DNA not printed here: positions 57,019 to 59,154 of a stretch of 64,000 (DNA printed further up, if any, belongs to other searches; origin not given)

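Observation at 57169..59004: Lysyl-oxidase-like copper amine oxidase domain fused to a proprotein-convertase P-domain, a PKD domain and a T9SS sorting tail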

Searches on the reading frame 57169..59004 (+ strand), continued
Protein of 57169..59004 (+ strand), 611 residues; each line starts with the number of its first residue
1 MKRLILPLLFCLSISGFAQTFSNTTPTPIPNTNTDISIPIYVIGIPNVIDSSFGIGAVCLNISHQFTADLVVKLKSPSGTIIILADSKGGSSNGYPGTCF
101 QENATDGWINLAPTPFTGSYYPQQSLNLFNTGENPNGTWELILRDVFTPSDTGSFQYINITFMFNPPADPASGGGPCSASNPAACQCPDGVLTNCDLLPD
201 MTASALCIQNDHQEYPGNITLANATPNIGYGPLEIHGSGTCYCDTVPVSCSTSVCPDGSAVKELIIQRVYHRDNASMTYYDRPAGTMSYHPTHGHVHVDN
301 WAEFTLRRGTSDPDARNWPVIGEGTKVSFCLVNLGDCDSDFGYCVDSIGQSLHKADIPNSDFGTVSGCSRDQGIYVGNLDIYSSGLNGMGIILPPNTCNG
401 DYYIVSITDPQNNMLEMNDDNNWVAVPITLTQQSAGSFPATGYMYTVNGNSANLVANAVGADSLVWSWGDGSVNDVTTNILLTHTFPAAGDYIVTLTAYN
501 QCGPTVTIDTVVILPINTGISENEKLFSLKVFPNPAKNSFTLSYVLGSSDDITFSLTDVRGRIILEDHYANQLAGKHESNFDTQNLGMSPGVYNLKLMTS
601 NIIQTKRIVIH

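Call 9: search_solved_structures(query=A1, max_evalue=1, show_alignments=3)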
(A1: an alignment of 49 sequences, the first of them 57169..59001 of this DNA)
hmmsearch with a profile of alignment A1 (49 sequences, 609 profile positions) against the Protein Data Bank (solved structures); distinct sequences matched with E-value up to 1: 20.
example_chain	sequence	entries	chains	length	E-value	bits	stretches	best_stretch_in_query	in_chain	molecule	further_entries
9lqj_A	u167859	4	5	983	3.6e-13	51.8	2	461-512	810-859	Collagenase ColH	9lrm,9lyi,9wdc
9lrk_A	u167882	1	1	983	3.6e-13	51.8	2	461-512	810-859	Collagenase ColH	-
1l0q_A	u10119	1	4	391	3.2e-09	38.7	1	440-512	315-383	Surface layer protein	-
4jgu_A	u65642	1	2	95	6.3e-07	31.2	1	461-511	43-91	ColH protein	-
4l9d_A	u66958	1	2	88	2.4e-06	29.3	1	439-512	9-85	Protease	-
2kzw_A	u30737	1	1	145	2.5e-06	29.2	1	450-510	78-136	Uncharacterized protein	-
2y72_A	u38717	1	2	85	4e-06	28.5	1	460-510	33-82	COLLAGENASE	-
4u6t_A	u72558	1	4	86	4.1e-06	28.5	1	460-508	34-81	ColH protein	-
4u7k_A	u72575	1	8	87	4.1e-06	28.5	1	460-508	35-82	ColH protein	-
4jrw_A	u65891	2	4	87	4.1e-06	28.5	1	460-507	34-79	Collagenase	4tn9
4aqo_A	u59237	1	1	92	4.2e-06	28.5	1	460-507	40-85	COLLAGENASE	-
2c26_A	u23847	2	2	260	4.6e-06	28.3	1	458-514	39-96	ENDOGLUCANASE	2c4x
6aem_A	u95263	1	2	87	3.7e-05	25.3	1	437-507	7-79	PKD domain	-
2y3u_A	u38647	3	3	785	0.00017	23.2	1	460-507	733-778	COLLAGENASE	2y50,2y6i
1b4r_A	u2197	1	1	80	0.00089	20.8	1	458-511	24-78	PROTEIN (PKD1_HUMAN)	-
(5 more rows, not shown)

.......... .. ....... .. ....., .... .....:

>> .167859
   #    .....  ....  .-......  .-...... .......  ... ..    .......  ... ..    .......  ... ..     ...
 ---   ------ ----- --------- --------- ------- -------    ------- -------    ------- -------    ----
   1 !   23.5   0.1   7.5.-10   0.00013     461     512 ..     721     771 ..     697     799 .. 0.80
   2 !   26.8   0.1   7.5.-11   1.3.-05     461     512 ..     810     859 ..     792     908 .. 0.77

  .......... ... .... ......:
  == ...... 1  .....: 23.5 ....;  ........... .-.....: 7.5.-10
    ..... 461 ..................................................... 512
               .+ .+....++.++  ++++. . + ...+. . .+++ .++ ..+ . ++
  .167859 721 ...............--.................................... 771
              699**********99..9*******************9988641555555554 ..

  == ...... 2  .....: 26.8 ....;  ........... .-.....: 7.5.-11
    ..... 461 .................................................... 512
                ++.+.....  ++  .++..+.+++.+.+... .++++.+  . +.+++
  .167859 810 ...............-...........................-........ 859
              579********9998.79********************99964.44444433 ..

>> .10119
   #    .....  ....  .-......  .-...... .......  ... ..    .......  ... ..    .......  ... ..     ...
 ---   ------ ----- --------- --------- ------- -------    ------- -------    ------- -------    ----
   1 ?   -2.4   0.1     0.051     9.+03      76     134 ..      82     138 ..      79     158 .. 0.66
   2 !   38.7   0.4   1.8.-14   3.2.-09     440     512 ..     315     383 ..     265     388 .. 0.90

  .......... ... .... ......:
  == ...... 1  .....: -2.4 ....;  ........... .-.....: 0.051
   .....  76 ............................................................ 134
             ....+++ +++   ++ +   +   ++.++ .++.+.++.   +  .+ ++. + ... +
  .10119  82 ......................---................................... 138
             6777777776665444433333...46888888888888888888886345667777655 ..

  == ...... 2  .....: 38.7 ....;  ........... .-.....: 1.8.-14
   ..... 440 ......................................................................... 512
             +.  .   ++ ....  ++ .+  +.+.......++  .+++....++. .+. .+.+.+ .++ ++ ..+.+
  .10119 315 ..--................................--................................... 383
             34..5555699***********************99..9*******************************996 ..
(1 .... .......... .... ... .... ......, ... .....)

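Call 37: find_related_loci(query=A1, collection=genome_contigs, flank=6000)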
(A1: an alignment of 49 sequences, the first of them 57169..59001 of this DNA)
Query A1 (611 aa) in genome_contigs; peptide patterns used: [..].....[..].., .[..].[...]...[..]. (x = any residue, [..] = any of these).
270 stretches matched a pattern; 263 encode a relative of the query (tblastn E <= 1e-3); the best 80 are kept; 80 distinct loci.
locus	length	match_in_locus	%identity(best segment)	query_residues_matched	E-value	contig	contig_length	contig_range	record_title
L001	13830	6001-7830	77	1-611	0e+0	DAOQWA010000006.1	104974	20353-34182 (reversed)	MAG TPA_asm: Bacteroidia bacterium isolate AMR_MDS_1074 NODE_214_length_104974_cov_6.376824, whole genome shotgun sequen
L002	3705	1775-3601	74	1-611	0e+0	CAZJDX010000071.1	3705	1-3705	MAG TPA_asm: uncultured Flavobacteriales bacterium isolate SRP239054_co1_88 genome assembly, contig: NODE_23554_length_3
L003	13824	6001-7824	64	1-610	0e+0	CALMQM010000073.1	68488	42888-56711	MAG TPA_asm: uncultured Bacteroidetes bacterium isolate SRR1772177_bin.147_CONCOCT_v1.1_MAG genome assembly, contig: ERZ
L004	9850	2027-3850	64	1-610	0e+0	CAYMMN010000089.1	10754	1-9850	MAG TPA_asm: uncultured Flavobacteriales bacterium isolate SRP173033_co2_63 genome assembly, contig: NODE_3322_length_10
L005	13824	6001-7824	63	1-610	0e+0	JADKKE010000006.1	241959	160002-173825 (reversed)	MAG: Bacteroidetes bacterium isolate Vibo_18-Q3-R45-57_MAXAC.083 tig00004491-10-2418180, whole genome shotgun sequence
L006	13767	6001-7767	62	17-609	0e+0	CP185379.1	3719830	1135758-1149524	MAG: Candidatus Pollutiaquabacter aromativorans isolate NLOS2-E-001 chromosome, complete genome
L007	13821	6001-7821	62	1-611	0e+0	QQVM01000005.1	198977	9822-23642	MAG: Bacteroidetes bacterium isolate MA_BCD_1 c_000000000023, whole genome shotgun sequence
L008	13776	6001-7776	76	1-595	0e+0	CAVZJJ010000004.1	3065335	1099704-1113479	MAG: uncultured Bacteroidetes bacterium isolate MFD04716.bin.2.246 genome assembly, contig: contig_9779, whole genome sh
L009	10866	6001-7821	54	1-611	0e+0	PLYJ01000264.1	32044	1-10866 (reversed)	MAG: Bacteroidetes bacterium isolate palsa_967 73.20120700_P3D.283_contig_51418, whole genome shotgun sequence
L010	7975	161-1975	55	1-610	0e+0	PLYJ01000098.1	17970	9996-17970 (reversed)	MAG: Bacteroidetes bacterium isolate palsa_967 73.20120700_P3D.283_contig_118074, whole genome shotgun sequence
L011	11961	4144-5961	51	1-610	0e+0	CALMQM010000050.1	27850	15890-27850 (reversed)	MAG TPA_asm: uncultured Bacteroidetes bacterium isolate SRR1772177_bin.147_CONCOCT_v1.1_MAG genome assembly, contig: ERZ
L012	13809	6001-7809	53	1-607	0e+0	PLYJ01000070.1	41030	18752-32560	MAG: Bacteroidetes bacterium isolate palsa_967 73.20120700_P3D.283_contig_160014, whole genome shotgun sequence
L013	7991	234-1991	53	18-607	0e+0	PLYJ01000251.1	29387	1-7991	MAG: Bacteroidetes bacterium isolate palsa_967 73.20120700_P3D.283_contig_64935, whole genome shotgun sequence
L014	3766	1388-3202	52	3-610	0e+0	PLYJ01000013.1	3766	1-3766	MAG: Bacteroidetes bacterium isolate palsa_967 73.20120700_P3D.283_contig_207934, whole genome shotgun sequence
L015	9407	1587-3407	53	1-610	0e+0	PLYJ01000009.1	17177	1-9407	MAG: Bacteroidetes bacterium isolate palsa_967 73.20120700_P3D.283_contig_47332, whole genome shotgun sequence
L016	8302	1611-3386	55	18-611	0e+0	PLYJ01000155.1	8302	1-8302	MAG: Bacteroidetes bacterium isolate palsa_967 73.20120700_P3D.283_contig_13652, whole genome shotgun sequence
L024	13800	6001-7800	52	18-610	0e+0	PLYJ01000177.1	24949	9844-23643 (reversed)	MAG: Bacteroidetes bacterium isolate palsa_967 73.20120700_P3D.283_contig_1239, whole genome shotgun sequence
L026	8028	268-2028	52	18-607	0e+0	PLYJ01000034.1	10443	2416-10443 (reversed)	MAG: Bacteroidetes bacterium isolate palsa_967 73.20120700_P3D.283_contig_117888, whole genome shotgun sequence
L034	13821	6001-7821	47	1-609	5e-172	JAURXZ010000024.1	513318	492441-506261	MAG: Bacteroidia bacterium isolate E10_metabat.bin.7 E10_k141_354902, whole genome shotgun sequence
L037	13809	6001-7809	48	1-608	1e-170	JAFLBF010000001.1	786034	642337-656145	MAG: Bacteroidetes bacterium isolate UWPOB_BACT3 gnl_X_OJEEJDBO_1, whole genome shotgun sequence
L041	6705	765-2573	46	1-608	2e-171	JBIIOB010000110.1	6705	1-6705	MAG: Bacteroidia bacterium isolate ME2002-09-27pf_3300034103_group1_bin113 Rohwer_bin407_scaffold_11938_c1, whole genome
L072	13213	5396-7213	44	1-611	3e-157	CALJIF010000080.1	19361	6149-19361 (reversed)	MAG TPA_asm: uncultured Flavobacteriales bacterium isolate SRR5576002_bin.138_CONCOCT_v1.1_MAG genome assembly, contig:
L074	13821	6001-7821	44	1-610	6e-157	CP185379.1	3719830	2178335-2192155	MAG: Candidatus Pollutiaquabacter aromativorans isolate NLOS2-E-001 chromosome, complete genome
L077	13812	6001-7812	46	1-610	2e-169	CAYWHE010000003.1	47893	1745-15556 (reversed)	MAG TPA_asm: uncultured Flavobacteriaceae bacterium isolate SRP173033_co1_221 genome assembly, contig: NODE_972_length_4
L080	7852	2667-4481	43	1-608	4e-155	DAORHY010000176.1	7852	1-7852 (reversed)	MAG TPA_asm: Bacteroidia bacterium isolate AMR_MDS_5592 NODE_1873_length_7852_cov_6.850071, whole genome shotgun sequenc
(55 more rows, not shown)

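Call 44: search_protein_families(library=pfam, proteins=[L034:8020-11985:+, L037:8028-13052:+, L041:2800-6411:+, L072:7248-9713:+, L074:7979-10756:+, L077:7936-10251:+, L080:4683-7367:+, L010:2009-4351:+], max_evalue=0.0001)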
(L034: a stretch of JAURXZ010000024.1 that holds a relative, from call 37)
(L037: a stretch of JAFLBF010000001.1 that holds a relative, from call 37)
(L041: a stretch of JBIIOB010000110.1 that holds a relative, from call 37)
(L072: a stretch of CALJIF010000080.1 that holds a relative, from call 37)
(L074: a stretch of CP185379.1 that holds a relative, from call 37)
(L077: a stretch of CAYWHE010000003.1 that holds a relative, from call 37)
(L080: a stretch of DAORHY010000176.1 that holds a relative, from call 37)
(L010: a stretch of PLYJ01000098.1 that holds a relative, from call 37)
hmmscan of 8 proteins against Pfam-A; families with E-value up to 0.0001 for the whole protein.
L034:8020-11985:+ (1321 aa): 5 families
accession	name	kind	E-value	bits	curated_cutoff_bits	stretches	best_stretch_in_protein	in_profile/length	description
PF18911.6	PKD_4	-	1.3e-28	99.3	27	3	882-958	4-80/85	PKD domain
PF00801.26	PKD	-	1.1e-15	57.9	23.5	2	895-960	15-80/80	PKD domain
PF13585.12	CHU_C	-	1.1e-15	57.9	27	1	1234-1319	3-86/86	CHU_C Type IX secretion signal domain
PF23664.1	Ig_Pom152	-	2.2e-07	31.6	27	0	521-587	27-94/106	Nucleoporin pom152-like, immunoglobulin-like domain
PF03684.18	UPF0179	-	6.4e-05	23.3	25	0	656-708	35-87/140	Uncharacterised protein family (UPF0179)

L037:8028-13052:+ (1674 aa): 3 families
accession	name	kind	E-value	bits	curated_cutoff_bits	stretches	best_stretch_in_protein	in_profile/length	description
PF19081.6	Ig_7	-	1e-30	106.3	27.3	2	1071-1149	1-84/84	Ig-like domain CHU_C associated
PF18962.6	Por_Secre_tail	-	7.5e-15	55.4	27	1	1597-1673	1-75/75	Secretion system C-terminal sorting domain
PF01483.27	P_proprotein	-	3.4e-07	30.7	21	1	911-1012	5-86/86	Proprotein convertase P-domain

L041:2800-6411:+ (1203 aa): 3 families
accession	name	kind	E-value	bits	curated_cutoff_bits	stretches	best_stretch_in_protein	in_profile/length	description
PF19081.6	Ig_7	-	3.9e-20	72.4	27.3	2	489-569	2-84/84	Ig-like domain CHU_C associated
PF20009.4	GEVED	-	6.2e-19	69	24.4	1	405-482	3-78/78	GEVED domain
PF18962.6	Por_Secre_tail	-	1.4e-15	57.8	27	1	1126-1202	1-75/75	Secretion system C-terminal sorting domain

L072:7248-9713:+ (821 aa): 3 families
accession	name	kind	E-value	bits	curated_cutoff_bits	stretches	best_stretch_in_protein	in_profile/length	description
PF19408.5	PKD_6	-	2.3e-27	95.6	25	1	291-371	1-81/82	PKD-like domain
PF18962.6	Por_Secre_tail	-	3.7e-13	50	27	1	747-819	1-75/75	Secretion system C-terminal sorting domain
PF19081.6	Ig_7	-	6e-12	46.1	27.3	1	546-591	40-84/84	Ig-like domain CHU_C associated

L074:7979-10756:+ (925 aa): 1 family
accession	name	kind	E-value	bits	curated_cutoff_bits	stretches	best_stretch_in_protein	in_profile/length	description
PF03030.21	H_PPase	-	2.6e-262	872.6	29.7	1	13-708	1-644/645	Inorganic H+ pyrophosphatase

L077:7936-10251:+ (771 aa): 3 families
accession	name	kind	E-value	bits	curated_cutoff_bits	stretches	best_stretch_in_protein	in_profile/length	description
PF08757.17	CotH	-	9.2e-45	154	23.8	1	93-394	1-299/322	CotH kinase protein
PF00932.25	LTD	-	1.5e-11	45.1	34.3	1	542-654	2-107/109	Lamin Tail Domain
PF18962.6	Por_Secre_tail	-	1.8e-11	44.6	27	1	703-762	1-64/75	Secretion system C-terminal sorting domain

L080:4683-7367:+ (894 aa): 1 family
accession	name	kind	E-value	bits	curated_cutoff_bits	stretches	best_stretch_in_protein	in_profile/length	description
PF03030.21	H_PPase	-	1.7e-262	873.2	29.7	1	22-717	1-644/645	Inorganic H+ pyrophosphatase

L010:2009-4351:+ (780 aa): 2 families
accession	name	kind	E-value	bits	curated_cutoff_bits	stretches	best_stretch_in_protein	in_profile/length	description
PF06739.17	SBBP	-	1.8e-16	60.2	20.5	1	140-171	2-34/38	Beta-propeller repeat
PF18962.6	Por_Secre_tail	-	1.5e-12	48.1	27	1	705-777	3-73/75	Secretion system C-terminal sorting domain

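Call 67: search_protein_families(library=pfam, proteins=[L016:254-1498:+, L015:5684-7987:+, L015:8020-9407:+, L013:4429-6672:+, L026:4647-6743:+, L024:2348-4399:-, L024:1538-2179:-, L011:2389-4011:-], max_evalue=0.001)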
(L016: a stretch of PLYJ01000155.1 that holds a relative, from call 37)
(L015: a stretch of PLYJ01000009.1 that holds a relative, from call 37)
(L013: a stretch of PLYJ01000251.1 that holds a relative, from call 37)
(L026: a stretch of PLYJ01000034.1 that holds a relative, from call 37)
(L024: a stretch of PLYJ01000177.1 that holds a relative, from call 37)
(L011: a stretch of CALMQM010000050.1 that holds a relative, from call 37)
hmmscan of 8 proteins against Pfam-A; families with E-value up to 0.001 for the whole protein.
L016:254-1498:+ (414 aa): 3 families
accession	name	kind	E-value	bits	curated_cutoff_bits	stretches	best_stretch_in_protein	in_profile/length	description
PF11551.14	Omp28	-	3.7e-21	76.1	34.9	1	90-310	3-170/171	Outer membrane protein Omp28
PF18962.6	Por_Secre_tail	-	9.7e-10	39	27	1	329-410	1-75/75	Secretion system C-terminal sorting domain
PF13860.13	FlgD_ig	-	1.3e-08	35.2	27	1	344-403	18-78/79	FlgD Ig-like domain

L015:5684-7987:+ (767 aa): 3 families
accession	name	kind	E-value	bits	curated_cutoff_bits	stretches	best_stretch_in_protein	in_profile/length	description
PF01640.23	Peptidase_C10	-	1.4e-52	179.2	26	1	164-354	1-194/194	Peptidase C10 family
PF18962.6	Por_Secre_tail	-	2.6e-17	63.3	27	1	691-765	1-74/75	Secretion system C-terminal sorting domain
PF13734.11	Inhibitor_I69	-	6.2e-14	52.7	25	1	28-120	2-97/98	Spi protease inhibitor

L015:8020-9407:+ (462 aa): 2 families
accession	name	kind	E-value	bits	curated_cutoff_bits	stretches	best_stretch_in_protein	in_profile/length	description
PF01640.23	Peptidase_C10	-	5.3e-55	187.1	26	1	165-356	1-194/194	Peptidase C10 family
PF13734.11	Inhibitor_I69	-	5.1e-12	46.5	25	1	21-122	1-98/98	Spi protease inhibitor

L013:4429-6672:+ (747 aa): 3 families
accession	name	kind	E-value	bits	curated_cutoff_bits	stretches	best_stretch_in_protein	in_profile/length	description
PF18962.6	Por_Secre_tail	-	1.6e-13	51.1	27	1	672-734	1-65/75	Secretion system C-terminal sorting domain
PF15902.12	Sortilin-Vps10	-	5.5e-10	39.1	33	0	134-199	3-72/446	Sortilin, neurotensin receptor 3,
PF13585.12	CHU_C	-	0.00034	21.1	27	0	677-733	14-72/86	CHU_C Type IX secretion signal domain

L026:4647-6743:+ (698 aa): 4 families
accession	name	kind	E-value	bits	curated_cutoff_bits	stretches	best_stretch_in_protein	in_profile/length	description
PF18962.6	Por_Secre_tail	-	2.3e-11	44.3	27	1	613-695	1-73/75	Secretion system C-terminal sorting domain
PF15902.12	Sortilin-Vps10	-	7.7e-10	38.6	33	0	215-273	3-65/446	Sortilin, neurotensin receptor 3,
PF14870.12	PSII_BNR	-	5.7e-07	29.5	27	0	171-274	34-146/303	Photosynthesis system II assembly factor YCF48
PF19081.6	Ig_7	-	0.00085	20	27.3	0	552-594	32-79/84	Ig-like domain CHU_C associated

L024:2348-4399:- (683 aa): 18 families
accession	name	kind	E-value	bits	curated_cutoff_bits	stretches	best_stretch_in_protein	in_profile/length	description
PF13424.12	TPR_12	-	5.4e-48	161.5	30.1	4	259-329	4-76/77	Tetratricopeptide repeat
PF13374.12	TPR_10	-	3.7e-31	106.7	27.5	1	299-330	3-34/42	Tetratricopeptide repeat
PF00515.34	TPR_1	-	1e-30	104.7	27.8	2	260-289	3-32/34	Tetratricopeptide repeat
PF07719.23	TPR_2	-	4.8e-28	95.4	27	0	220-249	3-32/34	Tetratricopeptide repeat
PF10516.15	SHNi-TPR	-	4.5e-20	71.3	21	1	301-333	4-36/38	SHNi-TPR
PF13181.12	TPR_8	-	1.2e-12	47.3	25.7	1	339-369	2-32/34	Tetratricopeptide repeat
PF13432.12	TPR_16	-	6.8e-12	46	32.7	0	266-318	5-51/65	Tetratricopeptide repeat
PF17874.7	TPR_MalT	-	1.8e-11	44.3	45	2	228-399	11-182/336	MalT-like TPR region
PF13176.12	TPR_7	-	3.1e-11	42.9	27.9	0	260-285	1-26/36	Tetratricopeptide repeat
PF07730.19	HisKA_3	-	2.5e-10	41.2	24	1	490-550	2-66/68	Histidine kinase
PF13414.12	TPR_11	-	7.8e-09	35.5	26.8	0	305-321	1-17/42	TPR repeat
PF02518.31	HATPase_c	-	1.4e-08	35.6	26.4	1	594-681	3-108/111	Histidine kinase-, DNA gyrase B-, and HSP90-like ATPase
PF13174.12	TPR_6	-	1.1e-05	26.2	26.3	0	340-364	2-26/33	Tetratricopeptide repeat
PF13431.12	TPR_17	-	1.8e-05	25.1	24.4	0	298-318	13-33/34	Tetratricopeptide repeat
PF25062.1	ARM_TT21_N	-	4.6e-05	23.7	40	0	59-130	60-132/222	Tetratricopeptide repeat protein 21 N-terminal ARM repeat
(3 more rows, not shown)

L024:1538-2179:- (213 aa): 2 families
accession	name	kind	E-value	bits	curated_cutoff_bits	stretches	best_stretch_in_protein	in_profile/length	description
PF00072.30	Response_reg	-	1.6e-23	83.4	30.2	1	6-118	1-111/111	Response regulator receiver domain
PF00196.25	GerE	-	1.1e-18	67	23.5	1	152-207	2-57/57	Bacterial regulatory proteins, luxR family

L011:2389-4011:- (540 aa): 0 families

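Call 71: find_encoding_contigs(protein=window:57169-59004:+, flank=3000, max_places=3)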
Protein window:57169-59004:+ (611 aa): 2 contigs read that carry it; 1 place shown.
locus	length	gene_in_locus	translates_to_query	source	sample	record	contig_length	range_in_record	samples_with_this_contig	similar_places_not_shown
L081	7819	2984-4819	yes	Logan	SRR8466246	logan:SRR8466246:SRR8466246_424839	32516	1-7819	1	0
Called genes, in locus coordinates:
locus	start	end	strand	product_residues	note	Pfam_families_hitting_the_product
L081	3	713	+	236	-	?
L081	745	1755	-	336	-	PF04307:YdjM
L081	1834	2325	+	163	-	PF00254:FKBP_C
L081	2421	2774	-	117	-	PF11325:DUF3127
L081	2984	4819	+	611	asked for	PF01483:P_proprotein, PF00801:PKD (weak), PF18911:PKD_4 (weak), PF18962:Por_Secre_tail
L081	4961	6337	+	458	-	-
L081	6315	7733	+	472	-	PF01565:FAD_binding_4, PF02913:FAD-oxidase_C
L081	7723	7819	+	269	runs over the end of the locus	PF00106:adh_short, PF08659:KR, PF13561:adh_short_C2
